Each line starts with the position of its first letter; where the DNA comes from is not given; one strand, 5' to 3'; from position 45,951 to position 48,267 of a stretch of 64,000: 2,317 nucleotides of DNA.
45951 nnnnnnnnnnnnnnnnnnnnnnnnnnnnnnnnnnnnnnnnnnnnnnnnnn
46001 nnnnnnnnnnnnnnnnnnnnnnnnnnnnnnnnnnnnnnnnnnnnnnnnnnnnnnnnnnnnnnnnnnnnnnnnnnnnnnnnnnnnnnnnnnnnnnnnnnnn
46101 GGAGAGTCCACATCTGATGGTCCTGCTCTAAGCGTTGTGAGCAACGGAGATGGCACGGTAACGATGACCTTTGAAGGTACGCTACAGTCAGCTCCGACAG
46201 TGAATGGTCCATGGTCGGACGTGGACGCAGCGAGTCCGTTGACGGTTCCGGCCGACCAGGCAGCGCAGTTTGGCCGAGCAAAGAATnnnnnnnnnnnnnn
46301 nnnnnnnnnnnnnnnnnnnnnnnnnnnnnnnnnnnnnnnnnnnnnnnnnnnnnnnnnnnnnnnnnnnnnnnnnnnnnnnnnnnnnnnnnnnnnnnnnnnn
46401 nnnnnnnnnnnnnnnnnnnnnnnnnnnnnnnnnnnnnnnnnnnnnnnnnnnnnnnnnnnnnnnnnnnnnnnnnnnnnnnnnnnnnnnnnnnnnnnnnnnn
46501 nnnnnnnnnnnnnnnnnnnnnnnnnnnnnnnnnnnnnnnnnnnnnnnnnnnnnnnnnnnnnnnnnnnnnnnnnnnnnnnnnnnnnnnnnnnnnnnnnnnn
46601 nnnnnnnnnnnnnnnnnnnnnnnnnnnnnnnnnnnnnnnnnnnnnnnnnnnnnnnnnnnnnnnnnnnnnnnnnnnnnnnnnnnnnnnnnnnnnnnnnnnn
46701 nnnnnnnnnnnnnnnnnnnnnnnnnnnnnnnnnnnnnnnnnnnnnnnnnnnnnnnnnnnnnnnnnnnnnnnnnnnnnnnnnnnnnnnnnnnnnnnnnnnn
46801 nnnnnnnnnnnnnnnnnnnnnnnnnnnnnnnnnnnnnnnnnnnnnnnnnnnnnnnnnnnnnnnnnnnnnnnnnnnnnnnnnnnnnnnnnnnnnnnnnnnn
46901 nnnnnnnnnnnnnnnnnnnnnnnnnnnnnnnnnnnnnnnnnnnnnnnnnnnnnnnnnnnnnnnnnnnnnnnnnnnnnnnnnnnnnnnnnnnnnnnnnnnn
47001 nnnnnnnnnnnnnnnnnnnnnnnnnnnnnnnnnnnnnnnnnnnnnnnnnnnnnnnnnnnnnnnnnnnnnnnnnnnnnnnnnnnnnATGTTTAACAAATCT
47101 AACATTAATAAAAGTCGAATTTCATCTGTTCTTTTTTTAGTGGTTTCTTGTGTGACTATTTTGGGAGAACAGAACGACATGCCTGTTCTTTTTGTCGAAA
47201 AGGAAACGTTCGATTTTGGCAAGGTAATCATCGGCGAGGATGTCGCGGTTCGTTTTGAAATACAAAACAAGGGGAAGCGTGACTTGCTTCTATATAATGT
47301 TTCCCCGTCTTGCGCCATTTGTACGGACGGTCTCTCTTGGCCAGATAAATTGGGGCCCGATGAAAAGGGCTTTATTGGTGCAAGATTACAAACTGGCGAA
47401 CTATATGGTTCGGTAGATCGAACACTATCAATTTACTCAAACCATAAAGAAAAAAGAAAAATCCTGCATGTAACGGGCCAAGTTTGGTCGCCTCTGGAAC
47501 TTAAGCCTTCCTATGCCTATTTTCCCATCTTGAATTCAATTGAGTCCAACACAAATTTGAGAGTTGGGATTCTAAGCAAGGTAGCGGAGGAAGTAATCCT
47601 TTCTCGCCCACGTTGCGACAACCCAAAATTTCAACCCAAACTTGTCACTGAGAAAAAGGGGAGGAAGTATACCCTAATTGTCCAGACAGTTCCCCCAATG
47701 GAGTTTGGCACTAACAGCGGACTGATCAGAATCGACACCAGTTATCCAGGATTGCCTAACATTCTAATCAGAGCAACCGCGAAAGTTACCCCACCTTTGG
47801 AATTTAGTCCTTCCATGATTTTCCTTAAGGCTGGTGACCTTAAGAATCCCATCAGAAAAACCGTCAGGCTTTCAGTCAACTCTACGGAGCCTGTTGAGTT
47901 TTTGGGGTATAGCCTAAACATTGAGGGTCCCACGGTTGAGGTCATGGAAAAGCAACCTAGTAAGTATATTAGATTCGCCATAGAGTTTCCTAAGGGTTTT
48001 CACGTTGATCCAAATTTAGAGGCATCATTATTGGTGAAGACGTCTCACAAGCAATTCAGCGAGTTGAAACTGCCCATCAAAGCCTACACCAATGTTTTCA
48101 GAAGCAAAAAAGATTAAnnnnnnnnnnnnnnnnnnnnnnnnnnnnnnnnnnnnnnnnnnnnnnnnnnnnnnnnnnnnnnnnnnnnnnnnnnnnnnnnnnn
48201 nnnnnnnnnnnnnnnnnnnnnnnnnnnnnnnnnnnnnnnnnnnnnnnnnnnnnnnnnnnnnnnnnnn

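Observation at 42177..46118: Six tandem 657-bp units, two of them identical, forming a 1397-aa protein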

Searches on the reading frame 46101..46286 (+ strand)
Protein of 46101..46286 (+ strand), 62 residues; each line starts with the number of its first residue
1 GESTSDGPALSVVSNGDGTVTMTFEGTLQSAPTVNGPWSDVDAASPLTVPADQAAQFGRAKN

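Call 43: search_protein_families(library=ncbifam, proteins=[window:46101-46286:+], max_evalue=10)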
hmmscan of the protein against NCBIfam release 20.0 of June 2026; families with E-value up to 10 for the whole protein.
seq(62 aa): 0 families

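Call 44: search_protein_families(library=pfam, proteins=[window:46101-46286:+], max_evalue=10)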
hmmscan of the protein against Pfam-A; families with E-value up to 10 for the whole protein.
seq(62 aa): 1 family
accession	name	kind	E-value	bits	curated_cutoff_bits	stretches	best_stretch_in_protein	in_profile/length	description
PF19079.5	CFSR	-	0.057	14.1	27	1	7-24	6-23/49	Collagen-flanked surface repeat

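Call 62: predict_structure(alignment_id=A2)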
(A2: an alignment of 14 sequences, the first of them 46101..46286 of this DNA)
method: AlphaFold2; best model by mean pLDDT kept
length: 62 residues; sequences in the alignment: 14
mean_pLDDT: 88.5   pTM: 0.69
mean pLDDT of the five models: 88.5, 88.3, 88.3, 85.3, 84.6
residues with pLDDT >= 90: 47; 70-90: 10; 50-70: 2; < 50: 3
segments of 3 or more residues with pLDDT < 50: 1-3
pLDDT, mean of each block of 10 residues (from residue 1): 65 94 94 94 94 90 84
secondary structure, 60 per line:
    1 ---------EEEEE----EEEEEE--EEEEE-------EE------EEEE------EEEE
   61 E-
elements in order: E10-14 E19-24 E27-31 E47-50 E57-61

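Call 65: fold_search(model_id=the predicted structure, library=pdb)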
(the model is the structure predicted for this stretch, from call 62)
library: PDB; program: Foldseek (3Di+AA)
matches with E <= 10: 211; with E <= 0.001: 0
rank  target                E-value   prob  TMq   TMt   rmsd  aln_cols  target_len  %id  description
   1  5n06_A                1.6e-01  0.72  0.37  0.30   5.2        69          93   13  Crystal structure of Tie1 Fibronectin-like domain 3 (released 2017-04-26)
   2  7y8i_A                2.6e-01  0.69  0.40  0.32   8.9        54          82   15  Crystal structure of sDscam FNIII3 domain, isoform alpha7 (released 2023-05-24)
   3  4lpu_A                4.1e-01  0.28  0.34  0.25   9.4        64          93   14  Crystal structure of TENCON variant P40AR2-32R2 (released 2014-01-29)
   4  4nn5_C                5.2e-01  0.30  0.35  0.15   9.2        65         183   12  Cytokine receptor complex - Crystal form 1A (released 2014-03-19)
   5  7y6e_F                5.5e-01  0.35  0.36  0.14   9.5        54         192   24  Crystal structure of sDscam FNIII23 domains, isoform Beta2v6 (released 2023-05-24)
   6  3l5j_A                7.8e-01  0.18  0.33  0.10   9.5        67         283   13  Crystal structure of FnIII domains of human GP130 (Domains 4-6) (released 2010-05-12)
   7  3ch8_A                8.3e-01  0.21  0.35  0.16   9.3        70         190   16  The crystal structure of PDZ-Fibronectin fusion protein (released 2009-03-31)
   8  5ou7_A                1.1e+00  0.47  0.45  0.20   5.1        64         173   19  Crystal structure of the Glycoprotein VI loop truncation mutant PAVS-PAPYKN (released 2018-09-05)
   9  5ou7_C                1.2e+00  0.54  0.47  0.19   3.9        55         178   24  Crystal structure of the Glycoprotein VI loop truncation mutant PAVS-PAPYKN (released 2018-09-05)
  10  5ou9_A                1.2e+00  0.57  0.48  0.20   5.3        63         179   16  Crystal structure of Glycoprotein VI in complex with collagen-peptide (GPO)3 (released 2018-09-05)
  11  4qqv_B                1.2e+00  0.20  0.33  0.09   7.8        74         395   15  Extracellular domains of mouse IL-3 beta receptor (released 2014-09-03)
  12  3qb7_C                1.2e+00  0.16  0.34  0.14   8.1        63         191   10  Interleukin-4 mutant RGA bound to cytokine receptor common gamma (released 2012-04-25)
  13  3l5i                  1.2e+00  0.16  0.34  0.09   9.5        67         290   13  Crystal structure of FnIII domains of human GP130 (Domains 4-6) (released 2010-05-12)
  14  4nn7_C                1.3e+00  0.51  0.46  0.22   4.1        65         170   15  Cytokine receptor complex - Crystal form 2 (released 2014-03-19)
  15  5j11_C                1.3e+00  0.44  0.43  0.19   4.5        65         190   11  Structure of human TSLP in complex with TSLPR and IL-7Ralpha (released 2017-04-05)
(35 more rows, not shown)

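Call 67: find_homologous_proteins(query=A2, max_evalue=0.001)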
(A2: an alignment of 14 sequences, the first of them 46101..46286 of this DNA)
Query A2 (14 sequences) (62 aa, profile of the alignment): 267 proteins with E <= 0.001 among 1540 candidates; the best 120 are listed.
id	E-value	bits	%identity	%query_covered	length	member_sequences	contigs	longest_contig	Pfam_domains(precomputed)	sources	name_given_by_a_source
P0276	7.6e-27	111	74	100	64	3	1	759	-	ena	-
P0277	1.6e-26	110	85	89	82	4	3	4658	-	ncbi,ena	-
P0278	1.7e-26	110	84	100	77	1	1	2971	-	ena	-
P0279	2.2e-26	109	72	98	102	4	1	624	-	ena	-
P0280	4.9e-26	108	86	92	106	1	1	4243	-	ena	-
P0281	5.0e-26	108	84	92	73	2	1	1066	-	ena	-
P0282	5.4e-26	108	85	84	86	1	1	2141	-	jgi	-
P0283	1.1e-25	107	76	89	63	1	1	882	-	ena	-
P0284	1.2e-25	107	84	92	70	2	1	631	-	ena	-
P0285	1.5e-25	107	83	94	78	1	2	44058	-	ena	-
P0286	3.0e-25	106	74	92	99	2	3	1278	PF13385.14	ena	-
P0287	3.8e-25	105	84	92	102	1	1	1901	-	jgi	-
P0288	4.2e-25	105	85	89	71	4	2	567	-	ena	-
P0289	5.4e-25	105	84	89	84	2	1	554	-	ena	-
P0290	7.4e-25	104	81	100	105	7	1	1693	-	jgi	jgi:hypothetical protein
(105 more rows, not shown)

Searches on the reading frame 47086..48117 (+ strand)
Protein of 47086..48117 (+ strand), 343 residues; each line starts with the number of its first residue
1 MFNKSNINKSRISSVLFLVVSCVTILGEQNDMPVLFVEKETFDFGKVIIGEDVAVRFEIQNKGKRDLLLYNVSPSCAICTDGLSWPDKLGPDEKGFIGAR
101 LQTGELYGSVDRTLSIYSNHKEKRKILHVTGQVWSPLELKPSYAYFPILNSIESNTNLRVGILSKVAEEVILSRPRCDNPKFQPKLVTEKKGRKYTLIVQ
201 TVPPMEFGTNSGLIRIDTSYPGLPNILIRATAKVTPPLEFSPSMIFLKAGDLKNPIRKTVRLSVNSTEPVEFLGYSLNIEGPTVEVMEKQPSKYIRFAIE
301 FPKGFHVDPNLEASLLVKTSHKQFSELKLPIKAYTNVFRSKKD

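Call 9: search_protein_families(library=pfam, proteins=[window:47086-48117:+], max_evalue=0.001)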
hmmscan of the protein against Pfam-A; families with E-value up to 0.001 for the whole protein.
window:47086-48117:+ (343 aa): 2 families
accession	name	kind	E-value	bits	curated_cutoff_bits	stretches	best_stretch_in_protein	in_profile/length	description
PF07610.17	DUF1573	-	4.9e-16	59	26.1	1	37-133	3-98/98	Protein of unknown function (DUF1573)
PF22544.2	HYDIN_VesB_CFA65-like_Ig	-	2.2e-08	34.7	25.5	1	33-131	1-99/100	HYDIN/CFA65/VesB-like, Ig-like domain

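Call 10: search_protein_families(library=ncbifam, proteins=[window:47086-48117:+], max_evalue=0.01)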
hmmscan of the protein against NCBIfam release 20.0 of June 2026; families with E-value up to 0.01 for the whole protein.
window:47086-48117:+ (343 aa): 1 family
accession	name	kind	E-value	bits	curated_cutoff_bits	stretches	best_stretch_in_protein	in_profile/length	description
NF041425.1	OS_HP2_seleno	subfamily_domain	1.3e-11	44.7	100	1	37-133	1-97/98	OS_HP2 family (seleno)protein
